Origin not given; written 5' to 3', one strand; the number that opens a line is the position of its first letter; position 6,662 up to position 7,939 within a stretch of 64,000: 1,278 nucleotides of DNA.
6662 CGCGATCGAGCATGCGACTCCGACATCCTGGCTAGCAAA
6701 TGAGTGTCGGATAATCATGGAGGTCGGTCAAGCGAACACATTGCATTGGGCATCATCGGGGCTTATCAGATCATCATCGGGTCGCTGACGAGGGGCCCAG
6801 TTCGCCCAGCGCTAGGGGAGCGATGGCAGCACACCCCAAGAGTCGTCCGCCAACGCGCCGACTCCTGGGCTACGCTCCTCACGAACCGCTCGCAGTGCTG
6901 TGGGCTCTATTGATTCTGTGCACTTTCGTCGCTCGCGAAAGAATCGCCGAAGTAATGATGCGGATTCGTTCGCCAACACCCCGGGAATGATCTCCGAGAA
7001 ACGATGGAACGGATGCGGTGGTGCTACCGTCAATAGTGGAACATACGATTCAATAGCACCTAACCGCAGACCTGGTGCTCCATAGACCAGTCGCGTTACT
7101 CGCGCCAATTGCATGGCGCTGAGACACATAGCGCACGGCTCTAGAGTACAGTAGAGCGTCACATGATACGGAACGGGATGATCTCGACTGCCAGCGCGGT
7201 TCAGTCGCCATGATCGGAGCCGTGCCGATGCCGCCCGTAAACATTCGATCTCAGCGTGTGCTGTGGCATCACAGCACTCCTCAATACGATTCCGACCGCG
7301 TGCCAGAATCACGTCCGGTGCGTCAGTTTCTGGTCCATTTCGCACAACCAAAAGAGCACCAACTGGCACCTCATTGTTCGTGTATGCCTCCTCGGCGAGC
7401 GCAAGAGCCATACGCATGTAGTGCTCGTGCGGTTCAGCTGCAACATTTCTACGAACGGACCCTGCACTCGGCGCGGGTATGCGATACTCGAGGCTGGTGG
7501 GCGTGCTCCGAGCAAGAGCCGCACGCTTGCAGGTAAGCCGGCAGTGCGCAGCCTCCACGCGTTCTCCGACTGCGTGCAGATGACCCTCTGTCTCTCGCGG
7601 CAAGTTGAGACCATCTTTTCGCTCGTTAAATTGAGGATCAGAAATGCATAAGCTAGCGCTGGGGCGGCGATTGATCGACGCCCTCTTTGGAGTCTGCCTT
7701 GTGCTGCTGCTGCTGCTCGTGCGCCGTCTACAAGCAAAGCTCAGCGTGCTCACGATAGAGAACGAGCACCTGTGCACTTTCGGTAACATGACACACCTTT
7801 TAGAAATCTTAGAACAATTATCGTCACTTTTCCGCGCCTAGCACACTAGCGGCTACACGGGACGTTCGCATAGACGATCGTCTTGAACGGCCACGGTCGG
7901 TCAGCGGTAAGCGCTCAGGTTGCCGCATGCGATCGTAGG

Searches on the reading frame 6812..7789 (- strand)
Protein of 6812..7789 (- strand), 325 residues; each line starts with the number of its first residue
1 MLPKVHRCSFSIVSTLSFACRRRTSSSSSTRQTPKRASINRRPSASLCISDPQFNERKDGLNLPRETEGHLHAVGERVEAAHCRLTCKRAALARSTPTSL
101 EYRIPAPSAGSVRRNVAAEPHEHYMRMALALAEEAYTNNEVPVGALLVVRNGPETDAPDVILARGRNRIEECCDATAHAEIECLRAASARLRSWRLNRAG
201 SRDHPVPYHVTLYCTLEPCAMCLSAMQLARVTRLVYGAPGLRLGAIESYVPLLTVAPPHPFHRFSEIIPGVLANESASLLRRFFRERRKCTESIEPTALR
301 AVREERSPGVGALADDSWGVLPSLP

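Call 6: search_protein_families(library=pfam, proteins=[window:6812-7789:-], max_evalue=0.1)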
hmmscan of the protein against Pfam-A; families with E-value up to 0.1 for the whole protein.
window:6812-7789:- (325 aa): 8 families
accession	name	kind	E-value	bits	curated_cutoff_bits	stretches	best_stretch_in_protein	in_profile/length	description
PF14437.12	MafB19-deam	-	1.8e-20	73.7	27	1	121-288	3-142/142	MafB19-like deaminase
PF00383.29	dCMP_cyt_deam_1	-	7.2e-19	68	25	1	120-237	3-101/102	Cytidine and deoxycytidylate deaminase zinc-binding region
PF14439.12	Bd3614-deam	-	0.0023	18.4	38.5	1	174-226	32-74/113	Bd3614-like deaminase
PF18778.7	NAD1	-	0.011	16.3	27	1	174-226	47-90/175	Novel AID APOBEC clade 1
PF18772.7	APOBEC2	-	0.021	15.3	26.8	1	174-226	47-89/175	APOBEC2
PF18785.7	Inv-AAD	-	0.024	15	26.5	1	173-233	21-76/129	Invertebrate-AID/APOBEC-deaminase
PF18750.7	SNAD4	-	0.066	13.7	27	0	174-227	29-72/130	Secreted Novel AID/APOBEC-like Deaminase 4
PF08210.17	APOBEC_N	-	0.091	13.2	25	0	173-227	44-86/170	APOBEC-like N-terminal domain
